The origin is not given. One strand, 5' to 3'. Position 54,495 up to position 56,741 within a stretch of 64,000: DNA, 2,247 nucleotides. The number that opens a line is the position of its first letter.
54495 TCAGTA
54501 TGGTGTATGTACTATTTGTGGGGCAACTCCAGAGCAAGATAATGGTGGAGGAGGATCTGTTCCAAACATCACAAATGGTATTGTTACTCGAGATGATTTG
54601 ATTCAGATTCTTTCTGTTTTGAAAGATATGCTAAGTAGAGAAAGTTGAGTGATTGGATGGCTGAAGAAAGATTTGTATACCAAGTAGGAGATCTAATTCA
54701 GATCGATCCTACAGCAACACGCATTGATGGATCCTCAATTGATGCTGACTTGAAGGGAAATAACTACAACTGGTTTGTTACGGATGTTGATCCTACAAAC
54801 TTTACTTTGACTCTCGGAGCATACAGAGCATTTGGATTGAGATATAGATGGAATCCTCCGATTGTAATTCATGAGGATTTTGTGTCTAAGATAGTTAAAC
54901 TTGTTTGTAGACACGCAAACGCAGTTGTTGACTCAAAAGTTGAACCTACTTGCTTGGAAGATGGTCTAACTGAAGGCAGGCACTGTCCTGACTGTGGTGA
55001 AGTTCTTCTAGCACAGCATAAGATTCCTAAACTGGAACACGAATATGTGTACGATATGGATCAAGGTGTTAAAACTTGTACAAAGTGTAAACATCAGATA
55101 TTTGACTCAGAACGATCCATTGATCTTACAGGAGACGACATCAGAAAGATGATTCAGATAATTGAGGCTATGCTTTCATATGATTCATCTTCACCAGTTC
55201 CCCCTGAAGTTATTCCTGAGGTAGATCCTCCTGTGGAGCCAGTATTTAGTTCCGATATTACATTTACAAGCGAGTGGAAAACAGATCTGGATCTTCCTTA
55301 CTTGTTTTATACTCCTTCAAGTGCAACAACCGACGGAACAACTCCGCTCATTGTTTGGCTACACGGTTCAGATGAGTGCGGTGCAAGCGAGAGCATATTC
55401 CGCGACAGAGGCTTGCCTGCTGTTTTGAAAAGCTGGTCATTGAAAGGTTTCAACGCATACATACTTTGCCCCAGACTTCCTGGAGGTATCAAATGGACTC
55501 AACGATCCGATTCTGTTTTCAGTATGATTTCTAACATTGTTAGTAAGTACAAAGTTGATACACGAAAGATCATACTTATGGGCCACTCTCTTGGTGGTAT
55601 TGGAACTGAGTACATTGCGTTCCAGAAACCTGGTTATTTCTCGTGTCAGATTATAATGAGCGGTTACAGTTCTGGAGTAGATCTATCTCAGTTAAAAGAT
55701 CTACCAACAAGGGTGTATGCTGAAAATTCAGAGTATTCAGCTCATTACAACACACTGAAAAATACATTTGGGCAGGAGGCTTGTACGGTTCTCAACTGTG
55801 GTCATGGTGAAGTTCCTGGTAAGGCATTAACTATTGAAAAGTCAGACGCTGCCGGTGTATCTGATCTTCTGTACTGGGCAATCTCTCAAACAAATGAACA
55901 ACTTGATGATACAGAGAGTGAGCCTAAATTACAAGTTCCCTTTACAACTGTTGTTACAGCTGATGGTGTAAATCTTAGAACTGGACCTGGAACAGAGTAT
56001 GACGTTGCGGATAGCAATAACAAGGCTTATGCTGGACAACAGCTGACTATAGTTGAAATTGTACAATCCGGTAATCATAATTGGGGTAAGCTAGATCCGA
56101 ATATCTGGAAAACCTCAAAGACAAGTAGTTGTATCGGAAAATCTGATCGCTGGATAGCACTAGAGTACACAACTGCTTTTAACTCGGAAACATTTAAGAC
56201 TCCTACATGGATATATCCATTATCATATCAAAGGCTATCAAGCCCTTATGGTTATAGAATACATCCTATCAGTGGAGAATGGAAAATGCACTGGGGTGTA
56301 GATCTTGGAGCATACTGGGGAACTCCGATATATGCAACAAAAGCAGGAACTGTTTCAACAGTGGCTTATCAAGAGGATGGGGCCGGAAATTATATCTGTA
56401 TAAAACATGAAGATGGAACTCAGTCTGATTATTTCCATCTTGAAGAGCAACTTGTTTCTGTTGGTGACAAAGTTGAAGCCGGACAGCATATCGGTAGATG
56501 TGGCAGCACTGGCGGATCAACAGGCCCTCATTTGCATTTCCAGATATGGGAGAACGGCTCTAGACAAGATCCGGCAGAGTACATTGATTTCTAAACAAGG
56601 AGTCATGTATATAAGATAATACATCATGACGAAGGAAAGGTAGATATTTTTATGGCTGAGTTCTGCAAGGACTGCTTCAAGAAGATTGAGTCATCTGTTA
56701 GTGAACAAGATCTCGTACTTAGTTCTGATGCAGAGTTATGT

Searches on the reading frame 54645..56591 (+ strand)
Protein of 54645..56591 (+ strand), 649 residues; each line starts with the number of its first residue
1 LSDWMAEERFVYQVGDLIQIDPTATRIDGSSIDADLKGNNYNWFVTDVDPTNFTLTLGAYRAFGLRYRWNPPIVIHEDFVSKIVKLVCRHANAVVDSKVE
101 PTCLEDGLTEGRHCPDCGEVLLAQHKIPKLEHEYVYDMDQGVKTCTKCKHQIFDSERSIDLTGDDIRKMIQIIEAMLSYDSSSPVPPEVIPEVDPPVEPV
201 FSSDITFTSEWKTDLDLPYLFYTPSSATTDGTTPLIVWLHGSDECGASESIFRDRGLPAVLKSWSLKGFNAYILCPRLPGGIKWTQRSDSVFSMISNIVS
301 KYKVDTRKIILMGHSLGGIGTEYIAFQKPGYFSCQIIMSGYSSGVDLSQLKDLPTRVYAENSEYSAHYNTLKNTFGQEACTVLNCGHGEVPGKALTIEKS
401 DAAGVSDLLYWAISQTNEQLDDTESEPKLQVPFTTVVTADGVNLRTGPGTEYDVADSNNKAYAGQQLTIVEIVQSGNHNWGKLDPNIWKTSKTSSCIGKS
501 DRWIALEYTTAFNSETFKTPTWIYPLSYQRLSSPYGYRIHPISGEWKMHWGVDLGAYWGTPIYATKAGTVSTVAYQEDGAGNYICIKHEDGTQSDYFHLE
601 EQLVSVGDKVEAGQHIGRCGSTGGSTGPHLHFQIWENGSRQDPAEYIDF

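Call 14: search_protein_families(library=phrogs, proteins=[window:54645-56591:+], max_evalue=0.001)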
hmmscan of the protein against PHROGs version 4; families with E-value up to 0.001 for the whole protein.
window:54645-56591:+ (649 aa): 28 families (the best 25 are shown)
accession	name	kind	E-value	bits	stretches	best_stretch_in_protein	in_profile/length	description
phrog_6700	-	lysis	5.2e-32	110.9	1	512-646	2589-2723/2898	endolysin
phrog_7767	-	other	3.1e-27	96.6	1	530-647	5-119/194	metallo-endopeptidase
phrog_10030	-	tail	9.3e-25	87.2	1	547-646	1912-2017/2105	tail length tape measure protein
phrog_3578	-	lysis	5.8e-24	86.2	1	518-642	203-351/405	endolysin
phrog_3084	-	lysis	7.6e-24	85.5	1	530-646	11-133/468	endolysin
phrog_28672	-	other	8.2e-23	81.6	1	530-633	275-372/397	metallo-endopeptidase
phrog_1067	-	head and packaging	1.5e-22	81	1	503-645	716-861/991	minor head protein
phrog_880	-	lysis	2e-20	74.6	1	530-646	16-135/435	endolysin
phrog_14988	-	other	4.4e-20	73.5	1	530-642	15-134/272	peptidase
phrog_37190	-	other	1.1e-18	68.6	1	531-646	123-237/244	peptidase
phrog_16615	-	other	1.1e-15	58.5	1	543-644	413-514/529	peptidase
phrog_8537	-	unknown function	3.5e-15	57.2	1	546-646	13-117/384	-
phrog_9205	-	unknown function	7.1e-15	54.8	1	530-636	530-642/1144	-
phrog_4070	-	tail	1.3e-14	54.3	1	547-647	623-727/989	tail length tape measure protein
phrog_21656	-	other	8.5e-14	51.5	1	547-645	635-741/1022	peptidase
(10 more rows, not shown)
